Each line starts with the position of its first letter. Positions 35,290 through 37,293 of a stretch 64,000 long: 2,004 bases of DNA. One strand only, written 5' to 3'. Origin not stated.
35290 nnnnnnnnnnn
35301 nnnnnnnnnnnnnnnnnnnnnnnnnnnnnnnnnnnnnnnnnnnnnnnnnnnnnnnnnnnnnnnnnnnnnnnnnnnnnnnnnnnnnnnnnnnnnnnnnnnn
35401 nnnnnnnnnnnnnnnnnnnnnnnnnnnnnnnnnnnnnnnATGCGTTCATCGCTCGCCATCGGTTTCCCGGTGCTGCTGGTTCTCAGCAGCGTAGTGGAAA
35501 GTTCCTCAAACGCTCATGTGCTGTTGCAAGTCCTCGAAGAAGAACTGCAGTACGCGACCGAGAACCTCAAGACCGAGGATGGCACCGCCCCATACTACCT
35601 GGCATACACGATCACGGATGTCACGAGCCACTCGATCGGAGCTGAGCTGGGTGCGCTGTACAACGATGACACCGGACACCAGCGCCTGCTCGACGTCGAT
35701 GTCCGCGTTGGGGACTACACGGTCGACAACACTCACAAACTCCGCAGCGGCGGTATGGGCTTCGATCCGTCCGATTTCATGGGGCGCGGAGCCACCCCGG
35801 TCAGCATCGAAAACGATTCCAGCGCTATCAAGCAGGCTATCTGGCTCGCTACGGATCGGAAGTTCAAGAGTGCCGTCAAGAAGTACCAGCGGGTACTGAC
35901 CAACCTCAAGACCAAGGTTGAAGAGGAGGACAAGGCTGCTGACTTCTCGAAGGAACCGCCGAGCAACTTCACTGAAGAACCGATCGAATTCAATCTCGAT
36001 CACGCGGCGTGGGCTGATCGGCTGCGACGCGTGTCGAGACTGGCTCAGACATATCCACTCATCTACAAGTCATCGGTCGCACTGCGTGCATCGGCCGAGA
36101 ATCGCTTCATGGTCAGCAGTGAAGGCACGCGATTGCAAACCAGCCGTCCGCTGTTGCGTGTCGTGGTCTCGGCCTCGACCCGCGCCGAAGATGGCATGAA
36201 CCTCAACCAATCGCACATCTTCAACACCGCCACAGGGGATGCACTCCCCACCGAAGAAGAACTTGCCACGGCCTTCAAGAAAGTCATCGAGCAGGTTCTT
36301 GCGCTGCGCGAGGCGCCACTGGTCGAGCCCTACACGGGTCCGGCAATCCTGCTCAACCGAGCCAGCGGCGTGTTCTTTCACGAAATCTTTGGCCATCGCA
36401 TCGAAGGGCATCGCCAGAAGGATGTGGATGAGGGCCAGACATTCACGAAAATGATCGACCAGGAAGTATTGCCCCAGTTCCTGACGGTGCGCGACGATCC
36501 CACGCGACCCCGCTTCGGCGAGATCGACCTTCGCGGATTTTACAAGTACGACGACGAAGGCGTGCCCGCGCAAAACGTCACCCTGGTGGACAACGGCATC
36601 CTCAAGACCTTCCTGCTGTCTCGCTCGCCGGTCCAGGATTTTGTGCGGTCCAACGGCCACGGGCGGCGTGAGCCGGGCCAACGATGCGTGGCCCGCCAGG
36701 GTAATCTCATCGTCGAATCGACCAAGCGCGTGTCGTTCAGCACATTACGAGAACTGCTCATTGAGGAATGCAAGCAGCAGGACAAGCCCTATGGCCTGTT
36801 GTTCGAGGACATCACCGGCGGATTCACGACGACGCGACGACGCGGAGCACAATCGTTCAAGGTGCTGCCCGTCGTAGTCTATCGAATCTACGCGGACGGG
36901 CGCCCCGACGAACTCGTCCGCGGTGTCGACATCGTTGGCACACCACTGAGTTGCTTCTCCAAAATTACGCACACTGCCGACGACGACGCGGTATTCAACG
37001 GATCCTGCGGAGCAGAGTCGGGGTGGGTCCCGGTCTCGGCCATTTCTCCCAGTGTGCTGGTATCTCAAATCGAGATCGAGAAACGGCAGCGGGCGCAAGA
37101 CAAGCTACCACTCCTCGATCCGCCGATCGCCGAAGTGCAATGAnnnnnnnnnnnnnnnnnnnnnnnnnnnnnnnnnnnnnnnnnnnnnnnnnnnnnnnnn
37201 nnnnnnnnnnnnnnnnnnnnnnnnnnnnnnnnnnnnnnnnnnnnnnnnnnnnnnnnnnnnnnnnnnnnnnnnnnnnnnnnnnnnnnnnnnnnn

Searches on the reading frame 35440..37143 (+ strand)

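Call 30: search_protein_families(library=pfam, proteins=[window:35440-37143:+], max_evalue=0.00001)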
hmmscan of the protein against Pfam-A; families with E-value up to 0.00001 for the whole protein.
window:35440-37143:+ (567 aa): 1 family
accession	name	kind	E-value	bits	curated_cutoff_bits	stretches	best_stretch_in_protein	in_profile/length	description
PF19289.4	PmbA_TldD_3rd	-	3.5e-30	105.3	22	1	301-546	5-218/220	PmbA/TldA metallopeptidase C-terminal domain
